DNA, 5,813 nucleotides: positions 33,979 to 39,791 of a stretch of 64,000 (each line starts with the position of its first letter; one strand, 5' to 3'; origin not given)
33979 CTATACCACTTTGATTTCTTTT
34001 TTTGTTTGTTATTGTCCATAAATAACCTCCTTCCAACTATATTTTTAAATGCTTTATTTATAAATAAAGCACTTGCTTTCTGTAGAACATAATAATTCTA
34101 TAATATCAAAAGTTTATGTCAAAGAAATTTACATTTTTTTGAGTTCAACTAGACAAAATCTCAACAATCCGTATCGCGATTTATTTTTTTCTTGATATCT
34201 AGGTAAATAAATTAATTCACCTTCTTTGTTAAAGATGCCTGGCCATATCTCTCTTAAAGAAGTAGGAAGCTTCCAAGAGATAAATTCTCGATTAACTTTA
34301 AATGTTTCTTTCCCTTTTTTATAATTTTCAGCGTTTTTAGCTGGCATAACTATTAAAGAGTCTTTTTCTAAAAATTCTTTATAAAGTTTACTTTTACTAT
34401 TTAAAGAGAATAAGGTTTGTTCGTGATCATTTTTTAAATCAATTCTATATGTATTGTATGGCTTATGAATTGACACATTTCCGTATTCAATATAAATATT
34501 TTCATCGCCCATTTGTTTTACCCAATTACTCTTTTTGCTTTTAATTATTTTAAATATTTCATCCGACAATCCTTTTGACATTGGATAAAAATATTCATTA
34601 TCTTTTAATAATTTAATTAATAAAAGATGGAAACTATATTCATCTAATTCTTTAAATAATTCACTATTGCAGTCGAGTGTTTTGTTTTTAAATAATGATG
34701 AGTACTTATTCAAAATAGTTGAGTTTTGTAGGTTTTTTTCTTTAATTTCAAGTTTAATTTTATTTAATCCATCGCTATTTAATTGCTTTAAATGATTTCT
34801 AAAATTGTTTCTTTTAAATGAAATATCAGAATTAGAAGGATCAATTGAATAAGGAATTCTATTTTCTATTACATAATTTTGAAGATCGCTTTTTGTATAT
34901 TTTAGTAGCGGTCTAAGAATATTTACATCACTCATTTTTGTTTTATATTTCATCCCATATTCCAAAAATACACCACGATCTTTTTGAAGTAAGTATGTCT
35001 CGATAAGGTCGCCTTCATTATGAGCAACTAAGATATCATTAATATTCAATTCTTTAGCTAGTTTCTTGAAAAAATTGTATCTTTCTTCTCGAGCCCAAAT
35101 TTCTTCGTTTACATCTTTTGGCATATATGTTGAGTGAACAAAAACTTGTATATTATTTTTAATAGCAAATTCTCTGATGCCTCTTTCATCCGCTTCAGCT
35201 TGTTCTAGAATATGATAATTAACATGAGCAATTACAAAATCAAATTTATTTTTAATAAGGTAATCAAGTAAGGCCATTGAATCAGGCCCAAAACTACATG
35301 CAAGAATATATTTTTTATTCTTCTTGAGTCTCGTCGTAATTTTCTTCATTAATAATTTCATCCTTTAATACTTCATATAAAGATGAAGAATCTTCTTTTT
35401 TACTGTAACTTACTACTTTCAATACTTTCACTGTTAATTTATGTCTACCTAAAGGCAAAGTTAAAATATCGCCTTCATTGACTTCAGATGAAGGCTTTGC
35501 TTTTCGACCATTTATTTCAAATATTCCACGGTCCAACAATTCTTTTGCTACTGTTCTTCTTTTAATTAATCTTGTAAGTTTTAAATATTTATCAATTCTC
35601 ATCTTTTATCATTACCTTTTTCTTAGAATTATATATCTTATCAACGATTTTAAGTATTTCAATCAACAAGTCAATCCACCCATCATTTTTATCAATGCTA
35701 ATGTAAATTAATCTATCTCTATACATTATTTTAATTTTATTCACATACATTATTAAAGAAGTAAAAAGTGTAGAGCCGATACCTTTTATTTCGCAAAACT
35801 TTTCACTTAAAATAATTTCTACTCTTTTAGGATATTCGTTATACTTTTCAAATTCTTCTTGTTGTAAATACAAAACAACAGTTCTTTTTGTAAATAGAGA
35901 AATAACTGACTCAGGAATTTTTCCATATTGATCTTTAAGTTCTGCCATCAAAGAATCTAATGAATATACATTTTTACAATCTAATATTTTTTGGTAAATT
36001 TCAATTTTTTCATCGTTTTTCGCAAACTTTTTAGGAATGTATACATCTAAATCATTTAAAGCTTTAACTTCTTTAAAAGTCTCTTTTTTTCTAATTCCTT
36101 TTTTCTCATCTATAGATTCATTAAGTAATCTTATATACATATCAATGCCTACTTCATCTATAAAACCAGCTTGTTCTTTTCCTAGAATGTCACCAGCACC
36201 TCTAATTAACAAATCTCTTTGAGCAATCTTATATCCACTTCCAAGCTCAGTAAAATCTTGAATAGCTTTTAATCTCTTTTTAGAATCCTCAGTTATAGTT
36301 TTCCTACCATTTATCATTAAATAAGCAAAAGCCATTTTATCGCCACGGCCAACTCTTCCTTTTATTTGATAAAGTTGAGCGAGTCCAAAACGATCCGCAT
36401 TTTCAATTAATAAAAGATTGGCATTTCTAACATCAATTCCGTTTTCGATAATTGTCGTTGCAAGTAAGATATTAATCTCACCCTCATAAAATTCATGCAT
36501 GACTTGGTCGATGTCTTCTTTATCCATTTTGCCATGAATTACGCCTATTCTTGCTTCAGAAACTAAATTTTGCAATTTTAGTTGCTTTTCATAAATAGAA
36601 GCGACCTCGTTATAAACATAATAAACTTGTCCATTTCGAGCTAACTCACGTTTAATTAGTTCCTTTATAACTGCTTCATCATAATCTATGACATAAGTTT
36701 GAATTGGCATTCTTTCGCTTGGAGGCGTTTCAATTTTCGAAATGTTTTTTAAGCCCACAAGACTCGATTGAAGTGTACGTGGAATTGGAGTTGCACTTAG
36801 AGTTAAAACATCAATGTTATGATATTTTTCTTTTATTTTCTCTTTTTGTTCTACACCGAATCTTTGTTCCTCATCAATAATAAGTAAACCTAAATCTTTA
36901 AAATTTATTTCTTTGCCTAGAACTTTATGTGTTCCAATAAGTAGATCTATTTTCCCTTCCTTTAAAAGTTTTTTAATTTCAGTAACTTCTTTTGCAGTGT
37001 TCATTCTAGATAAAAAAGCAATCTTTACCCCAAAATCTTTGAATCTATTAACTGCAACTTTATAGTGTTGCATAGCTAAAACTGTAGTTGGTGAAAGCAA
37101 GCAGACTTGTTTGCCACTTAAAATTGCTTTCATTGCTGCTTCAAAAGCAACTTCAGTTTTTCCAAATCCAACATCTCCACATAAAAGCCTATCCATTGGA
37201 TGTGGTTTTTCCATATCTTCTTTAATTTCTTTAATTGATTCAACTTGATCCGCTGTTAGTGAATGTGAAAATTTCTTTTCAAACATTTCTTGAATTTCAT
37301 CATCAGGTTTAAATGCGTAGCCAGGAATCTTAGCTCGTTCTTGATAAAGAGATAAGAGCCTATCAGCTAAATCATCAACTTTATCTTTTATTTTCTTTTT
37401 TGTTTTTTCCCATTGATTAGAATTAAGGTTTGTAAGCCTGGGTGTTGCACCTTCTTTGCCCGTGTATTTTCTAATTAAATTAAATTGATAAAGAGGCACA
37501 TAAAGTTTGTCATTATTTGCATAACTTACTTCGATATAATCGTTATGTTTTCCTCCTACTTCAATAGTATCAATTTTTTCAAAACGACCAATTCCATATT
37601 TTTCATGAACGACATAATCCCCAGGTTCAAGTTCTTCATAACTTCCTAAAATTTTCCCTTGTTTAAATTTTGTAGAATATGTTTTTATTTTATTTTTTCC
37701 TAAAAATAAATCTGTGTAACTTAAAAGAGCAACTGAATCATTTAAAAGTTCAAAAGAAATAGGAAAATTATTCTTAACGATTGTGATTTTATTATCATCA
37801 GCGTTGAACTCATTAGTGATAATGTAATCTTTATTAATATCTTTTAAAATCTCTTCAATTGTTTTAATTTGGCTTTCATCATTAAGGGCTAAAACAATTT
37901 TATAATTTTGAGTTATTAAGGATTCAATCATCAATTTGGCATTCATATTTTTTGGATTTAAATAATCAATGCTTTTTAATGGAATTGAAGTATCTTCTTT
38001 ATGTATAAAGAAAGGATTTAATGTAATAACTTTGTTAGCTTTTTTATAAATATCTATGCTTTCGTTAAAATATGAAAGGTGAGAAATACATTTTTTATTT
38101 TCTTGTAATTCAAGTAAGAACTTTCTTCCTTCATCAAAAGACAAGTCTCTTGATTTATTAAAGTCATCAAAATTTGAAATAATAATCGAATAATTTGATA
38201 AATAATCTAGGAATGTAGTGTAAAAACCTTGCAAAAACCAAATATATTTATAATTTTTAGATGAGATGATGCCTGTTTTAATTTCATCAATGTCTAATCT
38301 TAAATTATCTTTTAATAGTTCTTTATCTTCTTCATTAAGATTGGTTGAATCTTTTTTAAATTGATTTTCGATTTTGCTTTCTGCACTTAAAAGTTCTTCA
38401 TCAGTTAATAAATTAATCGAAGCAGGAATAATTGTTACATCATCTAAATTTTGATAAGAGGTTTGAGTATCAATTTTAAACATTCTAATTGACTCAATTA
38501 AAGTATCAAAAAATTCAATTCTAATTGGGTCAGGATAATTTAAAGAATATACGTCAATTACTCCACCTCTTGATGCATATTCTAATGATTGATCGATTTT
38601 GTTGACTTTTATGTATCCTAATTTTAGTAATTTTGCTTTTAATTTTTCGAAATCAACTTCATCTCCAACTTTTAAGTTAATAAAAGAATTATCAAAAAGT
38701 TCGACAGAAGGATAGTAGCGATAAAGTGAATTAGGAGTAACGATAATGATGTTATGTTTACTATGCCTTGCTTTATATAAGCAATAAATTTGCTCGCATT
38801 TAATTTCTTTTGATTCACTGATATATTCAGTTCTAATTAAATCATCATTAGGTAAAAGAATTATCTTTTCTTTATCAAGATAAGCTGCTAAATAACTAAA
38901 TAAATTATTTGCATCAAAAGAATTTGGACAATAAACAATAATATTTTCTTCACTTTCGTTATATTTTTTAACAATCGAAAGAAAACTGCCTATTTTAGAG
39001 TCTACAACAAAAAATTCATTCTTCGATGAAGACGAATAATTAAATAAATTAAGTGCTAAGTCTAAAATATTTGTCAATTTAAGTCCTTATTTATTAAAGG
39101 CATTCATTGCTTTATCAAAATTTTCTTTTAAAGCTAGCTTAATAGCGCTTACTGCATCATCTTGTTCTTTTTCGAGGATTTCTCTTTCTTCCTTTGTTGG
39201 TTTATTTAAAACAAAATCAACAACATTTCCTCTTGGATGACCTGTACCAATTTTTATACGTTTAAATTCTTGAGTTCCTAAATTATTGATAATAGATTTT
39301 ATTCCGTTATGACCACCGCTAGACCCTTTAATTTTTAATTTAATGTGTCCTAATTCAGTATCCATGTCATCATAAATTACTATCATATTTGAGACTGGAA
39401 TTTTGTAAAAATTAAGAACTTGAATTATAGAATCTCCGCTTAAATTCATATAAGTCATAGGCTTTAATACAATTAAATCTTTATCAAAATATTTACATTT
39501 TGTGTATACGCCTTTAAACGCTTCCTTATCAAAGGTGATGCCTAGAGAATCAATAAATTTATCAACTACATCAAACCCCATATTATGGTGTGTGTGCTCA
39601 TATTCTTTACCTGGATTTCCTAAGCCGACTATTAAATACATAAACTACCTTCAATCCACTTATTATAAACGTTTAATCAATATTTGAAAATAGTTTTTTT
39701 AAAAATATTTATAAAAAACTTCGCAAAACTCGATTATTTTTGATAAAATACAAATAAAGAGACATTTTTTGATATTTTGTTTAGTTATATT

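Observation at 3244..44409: Recurrent ~30-nt motif, four same-strand copies, all reading as K/E-N-x-A-K-[LIV]-[ND]-Y-F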

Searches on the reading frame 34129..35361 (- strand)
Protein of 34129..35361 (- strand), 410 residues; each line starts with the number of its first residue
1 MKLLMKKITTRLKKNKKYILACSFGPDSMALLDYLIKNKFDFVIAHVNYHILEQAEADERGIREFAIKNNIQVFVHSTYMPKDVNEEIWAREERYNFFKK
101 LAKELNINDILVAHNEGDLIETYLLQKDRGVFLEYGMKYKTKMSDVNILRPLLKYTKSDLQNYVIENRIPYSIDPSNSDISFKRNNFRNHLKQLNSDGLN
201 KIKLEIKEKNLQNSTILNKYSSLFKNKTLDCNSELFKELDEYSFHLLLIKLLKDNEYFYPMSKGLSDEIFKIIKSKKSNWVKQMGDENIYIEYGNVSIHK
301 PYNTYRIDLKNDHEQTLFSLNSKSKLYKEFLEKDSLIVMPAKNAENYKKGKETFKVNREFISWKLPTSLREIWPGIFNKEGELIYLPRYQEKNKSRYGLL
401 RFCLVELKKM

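Call 11: search_protein_families(library=pfam, proteins=[window:34129-35361:-])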
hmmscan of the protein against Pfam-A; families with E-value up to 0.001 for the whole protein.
window:34129-35361:- (410 aa): 2 families
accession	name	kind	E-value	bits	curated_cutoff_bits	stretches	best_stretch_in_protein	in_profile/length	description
PF01171.26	ATP_bind_3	-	5e-44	150.6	27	1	17-189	1-181/182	PP-loop family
PF01507.26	PAPS_reduct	-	0.00011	22.7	22.5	0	18-171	2-156/175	Phosphoadenosine phosphosulfate reductase domain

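Call 52: find_homologous_proteins(query=window:34129-35361:-, max_evalue=1e-10)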
Query window:34129-35361:- (410 aa): 1307 proteins with E <= 1e-10 among 7444 candidates; the best 120 are listed.
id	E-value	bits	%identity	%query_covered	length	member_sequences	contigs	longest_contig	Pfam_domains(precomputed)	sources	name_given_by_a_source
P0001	4.0e-263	890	99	99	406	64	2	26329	PF01171.27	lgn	-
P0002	1.1e-239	813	90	99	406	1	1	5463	PF01171.27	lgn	-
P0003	4.5e-239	811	90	99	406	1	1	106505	PF01171.27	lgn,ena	-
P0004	6.8e-239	811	89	99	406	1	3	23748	PF01171.27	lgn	-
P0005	1.7e-238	809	89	99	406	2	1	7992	PF01171.27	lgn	-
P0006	6.1e-238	807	90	99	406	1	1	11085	PF01171.27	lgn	-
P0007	2.1e-237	806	89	99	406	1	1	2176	PF01171.27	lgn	-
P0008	2.7e-121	423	54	99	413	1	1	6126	PF01171.27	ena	-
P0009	3.5e-119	416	53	99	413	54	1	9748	PF01171.27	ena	-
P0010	1.6e-118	414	51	99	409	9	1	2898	PF01171.27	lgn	-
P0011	2.4e-115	404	52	99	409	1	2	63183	PF01171.27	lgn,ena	-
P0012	3.0e-115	404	52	99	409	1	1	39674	PF01507.26,PF01171.27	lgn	-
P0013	4.2e-115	403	52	99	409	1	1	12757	PF01171.27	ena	-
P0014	4.9e-115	403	52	99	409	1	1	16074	PF01171.27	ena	-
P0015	5.9e-115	403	51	98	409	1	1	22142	PF01171.27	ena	-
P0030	3.2e-114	400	51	99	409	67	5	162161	PF01507.26,PF01171.27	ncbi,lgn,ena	-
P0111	1.4e-101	358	46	98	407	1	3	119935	PF01171.27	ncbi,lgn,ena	-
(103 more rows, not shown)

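Call 61: find_encoding_contigs(protein=P0003, flank=10000, max_places=1)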
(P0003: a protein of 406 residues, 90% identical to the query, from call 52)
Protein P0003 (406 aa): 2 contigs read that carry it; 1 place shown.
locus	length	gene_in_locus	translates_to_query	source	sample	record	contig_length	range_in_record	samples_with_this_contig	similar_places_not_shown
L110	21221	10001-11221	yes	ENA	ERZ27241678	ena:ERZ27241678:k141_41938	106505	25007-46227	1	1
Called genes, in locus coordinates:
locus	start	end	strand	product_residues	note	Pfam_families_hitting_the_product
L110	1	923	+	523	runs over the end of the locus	PF00370:FGGY_N, PF02782:FGGY_C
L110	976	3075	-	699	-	PF00664:ABC_membrane, PF13173:AAA_14 (faint), PF00005:ABC_tran (weak), PF02463:SMC_N, PF00005:ABC_tran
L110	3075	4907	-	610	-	PF00664:ABC_membrane, PF00005:ABC_tran, PF02463:SMC_N (faint)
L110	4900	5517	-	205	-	PF00440:TetR_N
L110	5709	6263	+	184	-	PF01195:Pept_tRNA_hydro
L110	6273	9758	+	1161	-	PF17757:UvrB_inter, PF02559:CarD_TRCF_RID, PF00270:DEAD, PF00271:Helicase_C, PF03461:TRCF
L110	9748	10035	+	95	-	PF01479:S4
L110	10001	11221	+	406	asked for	PF01171:ATP_bind_3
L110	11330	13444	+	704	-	PF00004:AAA, PF07728:AAA_5 (faint), PF17862:AAA_lid_3, PF01434:Peptidase_M41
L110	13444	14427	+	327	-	PF01207:Dus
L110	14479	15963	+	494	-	PF01336:tRNA_anti-codon, PF00152:tRNA-synt_2, PF01409:tRNA-synt_2d (faint)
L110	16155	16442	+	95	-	PF01250:Ribosomal_S6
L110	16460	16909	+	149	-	PF00436:SSB, PF22657:SSB_1 (weak)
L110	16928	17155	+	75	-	PF01084:Ribosomal_S18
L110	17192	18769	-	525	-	-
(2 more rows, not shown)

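Call 62: find_encoding_contigs(protein=P0009, flank=10000, max_places=1)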
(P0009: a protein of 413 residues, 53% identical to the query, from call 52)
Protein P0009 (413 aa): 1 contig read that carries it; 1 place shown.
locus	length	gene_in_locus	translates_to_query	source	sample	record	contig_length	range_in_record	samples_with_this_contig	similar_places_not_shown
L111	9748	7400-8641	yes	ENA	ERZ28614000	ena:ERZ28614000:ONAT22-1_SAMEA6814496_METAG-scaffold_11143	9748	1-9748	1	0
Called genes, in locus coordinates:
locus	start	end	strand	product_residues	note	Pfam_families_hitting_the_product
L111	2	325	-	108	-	?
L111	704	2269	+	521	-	PF00370:FGGY_N, PF02782:FGGY_C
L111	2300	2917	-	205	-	PF00440:TetR_N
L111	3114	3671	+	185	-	PF01195:Pept_tRNA_hydro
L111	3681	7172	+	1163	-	PF17757:UvrB_inter, PF02559:CarD_TRCF_RID, PF00270:DEAD, PF00271:Helicase_C, PF03461:TRCF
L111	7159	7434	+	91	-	PF01479:S4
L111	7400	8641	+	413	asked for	PF01171:ATP_bind_3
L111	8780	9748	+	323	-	?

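Call 63: find_encoding_contigs(protein=P0030, flank=10000, max_places=1)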
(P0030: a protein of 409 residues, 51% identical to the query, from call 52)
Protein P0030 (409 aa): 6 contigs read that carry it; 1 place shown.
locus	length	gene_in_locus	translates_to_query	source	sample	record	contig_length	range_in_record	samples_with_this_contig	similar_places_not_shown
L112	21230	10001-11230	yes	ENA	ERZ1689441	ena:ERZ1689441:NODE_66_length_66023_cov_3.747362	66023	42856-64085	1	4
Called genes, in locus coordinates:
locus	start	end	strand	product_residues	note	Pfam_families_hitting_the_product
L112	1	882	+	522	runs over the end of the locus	PF00370:FGGY_N, PF02782:FGGY_C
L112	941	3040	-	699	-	PF00664:ABC_membrane, PF00005:ABC_tran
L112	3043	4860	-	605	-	PF00664:ABC_membrane, PF02463:SMC_N (faint), PF00005:ABC_tran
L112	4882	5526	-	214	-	PF00440:TetR_N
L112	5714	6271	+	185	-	PF01195:Pept_tRNA_hydro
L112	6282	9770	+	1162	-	PF17757:UvrB_inter, PF02559:CarD_TRCF_RID, PF00270:DEAD, PF00271:Helicase_C, PF03461:TRCF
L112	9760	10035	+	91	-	PF01479:S4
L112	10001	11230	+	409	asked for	PF01171:ATP_bind_3, PF01507:PAPS_reduct (faint)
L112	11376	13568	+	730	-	PF00004:AAA, PF07728:AAA_5 (faint), PF17862:AAA_lid_3, PF01434:Peptidase_M41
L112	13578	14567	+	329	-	PF01207:Dus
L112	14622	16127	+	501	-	PF01336:tRNA_anti-codon, PF00152:tRNA-synt_2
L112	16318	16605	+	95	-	PF01250:Ribosomal_S6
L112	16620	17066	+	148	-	PF00436:SSB, PF22657:SSB_1 (faint)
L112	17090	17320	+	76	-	PF01084:Ribosomal_S18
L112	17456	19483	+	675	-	PF24898:GGDEF_GdpP, PF01368:DHH, PF02272:DHHA1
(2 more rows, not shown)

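Call 64: find_encoding_contigs(protein=P0111, flank=10000, max_places=1)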
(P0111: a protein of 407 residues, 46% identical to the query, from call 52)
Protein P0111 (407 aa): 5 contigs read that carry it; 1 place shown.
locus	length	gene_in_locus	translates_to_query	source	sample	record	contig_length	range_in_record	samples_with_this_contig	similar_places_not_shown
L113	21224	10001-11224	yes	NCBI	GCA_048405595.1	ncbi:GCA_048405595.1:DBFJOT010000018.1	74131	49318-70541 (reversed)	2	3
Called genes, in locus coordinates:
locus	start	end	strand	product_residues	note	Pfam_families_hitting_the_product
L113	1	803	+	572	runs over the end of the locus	-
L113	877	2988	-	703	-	PF00664:ABC_membrane, PF00005:ABC_tran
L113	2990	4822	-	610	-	PF00664:ABC_membrane, PF00005:ABC_tran, PF02463:SMC_N (faint)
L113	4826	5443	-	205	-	PF00440:TetR_N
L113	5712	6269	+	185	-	PF01195:Pept_tRNA_hydro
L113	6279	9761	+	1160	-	PF17757:UvrB_inter, PF02559:CarD_TRCF_RID, PF00270:DEAD, PF04851:ResIII, PF00271:Helicase_C, PF03461:TRCF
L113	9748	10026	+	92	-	PF01479:S4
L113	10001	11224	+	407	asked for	PF01171:ATP_bind_3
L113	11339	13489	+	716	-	PF00004:AAA, PF17862:AAA_lid_3, PF01434:Peptidase_M41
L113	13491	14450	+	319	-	PF01207:Dus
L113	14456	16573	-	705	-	PF00005:ABC_tran, PF02463:SMC_N (faint), PF13304:AAA_21 (faint)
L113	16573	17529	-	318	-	-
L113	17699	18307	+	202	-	-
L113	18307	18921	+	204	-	PF00005:ABC_tran, PF13555:AAA_29 (weak), PF13304:AAA_21 (faint), PF02463:SMC_N (weak)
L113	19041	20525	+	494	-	PF01336:tRNA_anti-codon, PF00152:tRNA-synt_2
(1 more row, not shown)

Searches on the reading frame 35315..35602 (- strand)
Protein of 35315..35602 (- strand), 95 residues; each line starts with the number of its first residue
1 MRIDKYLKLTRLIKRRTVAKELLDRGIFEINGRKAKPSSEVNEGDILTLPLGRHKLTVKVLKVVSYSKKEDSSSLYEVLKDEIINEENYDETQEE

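Call 11: search_protein_families(library=pfam, proteins=[window:35315-35602:-])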
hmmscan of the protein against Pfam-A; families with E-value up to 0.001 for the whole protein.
window:35315-35602:- (95 aa): 1 family
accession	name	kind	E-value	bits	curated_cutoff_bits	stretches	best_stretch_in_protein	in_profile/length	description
PF01479.30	S4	-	8.8e-09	35.4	22.8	1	1-46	1-47/48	S4 domain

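Call 46: find_encoding_contigs(protein=window:35315-35602:-, flank=10000, max_places=10)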
Protein window:35315-35602:- (95 aa): 20 contigs read that carry it; 10 places shown.
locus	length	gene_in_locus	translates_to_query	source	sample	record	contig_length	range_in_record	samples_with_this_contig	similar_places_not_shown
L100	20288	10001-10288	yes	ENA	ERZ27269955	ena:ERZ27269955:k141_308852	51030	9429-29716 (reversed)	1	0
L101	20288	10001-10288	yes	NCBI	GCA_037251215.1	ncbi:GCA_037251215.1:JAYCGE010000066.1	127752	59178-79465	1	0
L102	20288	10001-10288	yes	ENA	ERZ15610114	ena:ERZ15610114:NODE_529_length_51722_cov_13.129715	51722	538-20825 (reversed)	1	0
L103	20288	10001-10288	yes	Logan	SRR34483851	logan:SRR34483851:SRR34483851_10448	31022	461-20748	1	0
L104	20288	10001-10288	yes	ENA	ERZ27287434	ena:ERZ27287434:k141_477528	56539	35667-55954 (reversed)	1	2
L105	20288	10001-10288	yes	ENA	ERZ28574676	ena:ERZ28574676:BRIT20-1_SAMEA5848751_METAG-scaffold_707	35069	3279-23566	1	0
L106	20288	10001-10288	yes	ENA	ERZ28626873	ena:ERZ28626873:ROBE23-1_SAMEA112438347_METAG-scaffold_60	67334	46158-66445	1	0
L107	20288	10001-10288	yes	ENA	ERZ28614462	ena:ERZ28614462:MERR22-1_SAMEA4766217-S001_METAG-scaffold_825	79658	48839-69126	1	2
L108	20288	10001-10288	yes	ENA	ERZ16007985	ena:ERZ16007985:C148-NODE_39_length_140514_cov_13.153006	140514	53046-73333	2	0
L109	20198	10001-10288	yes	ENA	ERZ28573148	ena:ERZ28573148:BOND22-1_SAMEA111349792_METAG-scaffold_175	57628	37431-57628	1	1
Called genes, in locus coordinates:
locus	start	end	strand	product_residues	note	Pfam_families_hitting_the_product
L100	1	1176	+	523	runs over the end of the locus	PF00370:FGGY_N, PF02782:FGGY_C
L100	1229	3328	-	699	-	PF00664:ABC_membrane, PF13173:AAA_14 (faint), PF00005:ABC_tran (weak), PF02463:SMC_N, PF00005:ABC_tran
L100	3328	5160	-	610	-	PF00664:ABC_membrane, PF00005:ABC_tran, PF02463:SMC_N (faint)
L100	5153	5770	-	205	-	PF00440:TetR_N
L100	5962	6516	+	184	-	PF01195:Pept_tRNA_hydro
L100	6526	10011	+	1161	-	PF17757:UvrB_inter, PF02559:CarD_TRCF_RID, PF00270:DEAD, PF00271:Helicase_C, PF03461:TRCF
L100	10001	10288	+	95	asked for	PF01479:S4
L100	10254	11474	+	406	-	PF01171:ATP_bind_3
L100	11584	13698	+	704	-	PF06480:FtsH_ext (faint), PF00004:AAA, PF07728:AAA_5 (faint), PF17862:AAA_lid_3, PF01434:Peptidase_M41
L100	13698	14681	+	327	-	PF01207:Dus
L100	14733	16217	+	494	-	PF01336:tRNA_anti-codon, PF00152:tRNA-synt_2, PF01409:tRNA-synt_2d (faint)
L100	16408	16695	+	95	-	PF01250:Ribosomal_S6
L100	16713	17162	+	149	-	PF00436:SSB, PF22657:SSB_1 (weak)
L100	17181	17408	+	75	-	PF01084:Ribosomal_S18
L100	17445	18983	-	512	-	-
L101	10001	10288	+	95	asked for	PF01479:S4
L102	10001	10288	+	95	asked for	PF01479:S4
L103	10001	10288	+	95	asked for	PF01479:S4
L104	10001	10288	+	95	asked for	PF01479:S4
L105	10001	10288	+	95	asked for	PF01479:S4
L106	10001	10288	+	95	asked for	PF01479:S4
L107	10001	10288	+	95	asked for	PF01479:S4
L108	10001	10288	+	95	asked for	PF01479:S4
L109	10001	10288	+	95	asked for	PF01479:S4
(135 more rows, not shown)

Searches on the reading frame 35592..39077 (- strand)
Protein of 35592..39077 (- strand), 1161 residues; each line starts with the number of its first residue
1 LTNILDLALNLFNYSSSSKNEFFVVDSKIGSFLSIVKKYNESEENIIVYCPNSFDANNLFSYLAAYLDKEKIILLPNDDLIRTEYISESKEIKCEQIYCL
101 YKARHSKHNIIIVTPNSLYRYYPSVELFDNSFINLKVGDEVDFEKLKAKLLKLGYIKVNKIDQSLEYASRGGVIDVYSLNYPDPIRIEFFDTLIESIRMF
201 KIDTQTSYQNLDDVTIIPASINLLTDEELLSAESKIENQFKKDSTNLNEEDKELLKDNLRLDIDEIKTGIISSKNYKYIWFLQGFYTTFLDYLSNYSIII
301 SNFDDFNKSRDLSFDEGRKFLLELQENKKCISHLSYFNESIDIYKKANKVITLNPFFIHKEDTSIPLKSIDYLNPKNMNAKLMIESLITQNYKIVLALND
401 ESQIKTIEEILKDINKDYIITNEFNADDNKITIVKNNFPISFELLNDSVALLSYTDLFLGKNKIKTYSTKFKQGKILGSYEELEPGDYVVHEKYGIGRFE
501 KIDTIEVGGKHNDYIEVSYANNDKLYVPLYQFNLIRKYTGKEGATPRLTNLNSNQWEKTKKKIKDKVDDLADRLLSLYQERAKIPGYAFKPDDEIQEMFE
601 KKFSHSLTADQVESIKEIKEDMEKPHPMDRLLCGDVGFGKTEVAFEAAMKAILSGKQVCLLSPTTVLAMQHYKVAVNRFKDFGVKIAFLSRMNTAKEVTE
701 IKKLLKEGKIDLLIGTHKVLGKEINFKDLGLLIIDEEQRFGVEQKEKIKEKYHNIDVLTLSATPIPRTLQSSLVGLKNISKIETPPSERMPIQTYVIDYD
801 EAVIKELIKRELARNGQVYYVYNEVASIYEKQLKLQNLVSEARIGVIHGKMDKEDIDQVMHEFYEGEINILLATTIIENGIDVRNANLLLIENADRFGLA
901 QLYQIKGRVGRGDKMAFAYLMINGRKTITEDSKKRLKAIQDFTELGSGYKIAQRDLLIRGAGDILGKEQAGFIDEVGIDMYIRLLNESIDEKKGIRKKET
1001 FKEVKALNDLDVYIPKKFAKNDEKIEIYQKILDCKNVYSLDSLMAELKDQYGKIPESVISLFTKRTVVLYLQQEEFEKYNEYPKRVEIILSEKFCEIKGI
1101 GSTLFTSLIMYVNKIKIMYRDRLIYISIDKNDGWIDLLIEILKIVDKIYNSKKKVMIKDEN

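Call 11: search_protein_families(library=pfam, proteins=[window:35592-39077:-])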
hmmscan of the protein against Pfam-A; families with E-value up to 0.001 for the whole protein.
window:35592-39077:- (1161 aa): 6 families
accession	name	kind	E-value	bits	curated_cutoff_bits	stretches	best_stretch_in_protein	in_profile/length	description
PF00270.35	DEAD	-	2e-24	86.6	26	1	608-770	1-165/167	DEAD/DEAH box helicase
PF02559.22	CarD_TRCF_RID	-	1.2e-21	77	23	1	483-538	1-56/57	CarD-like/TRCF RID domain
PF00271.37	Helicase_C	-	2.7e-21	76.3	23.5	1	804-911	6-108/110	Helicase conserved C-terminal domain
PF17757.6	UvrB_inter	-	1.4e-20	73.6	22.9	1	133-220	1-89/91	UvrB interaction domain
PF03461.20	TRCF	-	4.5e-11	43.4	25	1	1009-1093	2-87/95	TRCF domain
PF22590.2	Cas3-like_C_2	-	0.00055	20.6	27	0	816-912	3-104/106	CRISPR-associated nuclease/helicase Cas3, C-terminal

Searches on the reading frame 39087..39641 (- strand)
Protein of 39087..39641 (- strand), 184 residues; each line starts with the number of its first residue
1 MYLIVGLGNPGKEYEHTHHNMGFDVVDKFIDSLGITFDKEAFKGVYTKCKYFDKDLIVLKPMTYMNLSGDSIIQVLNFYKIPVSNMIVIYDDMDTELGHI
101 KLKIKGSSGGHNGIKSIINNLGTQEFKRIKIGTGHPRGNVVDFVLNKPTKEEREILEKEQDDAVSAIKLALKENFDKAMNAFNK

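Call 11: search_protein_families(library=pfam, proteins=[window:39087-39641:-])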
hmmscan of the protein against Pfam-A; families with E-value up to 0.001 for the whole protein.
window:39087-39641:- (184 aa): 1 family
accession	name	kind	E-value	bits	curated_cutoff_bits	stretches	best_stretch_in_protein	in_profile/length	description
PF01195.25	Pept_tRNA_hydro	-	2.2e-67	226.9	27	1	3-183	1-183/183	Peptidyl-tRNA hydrolase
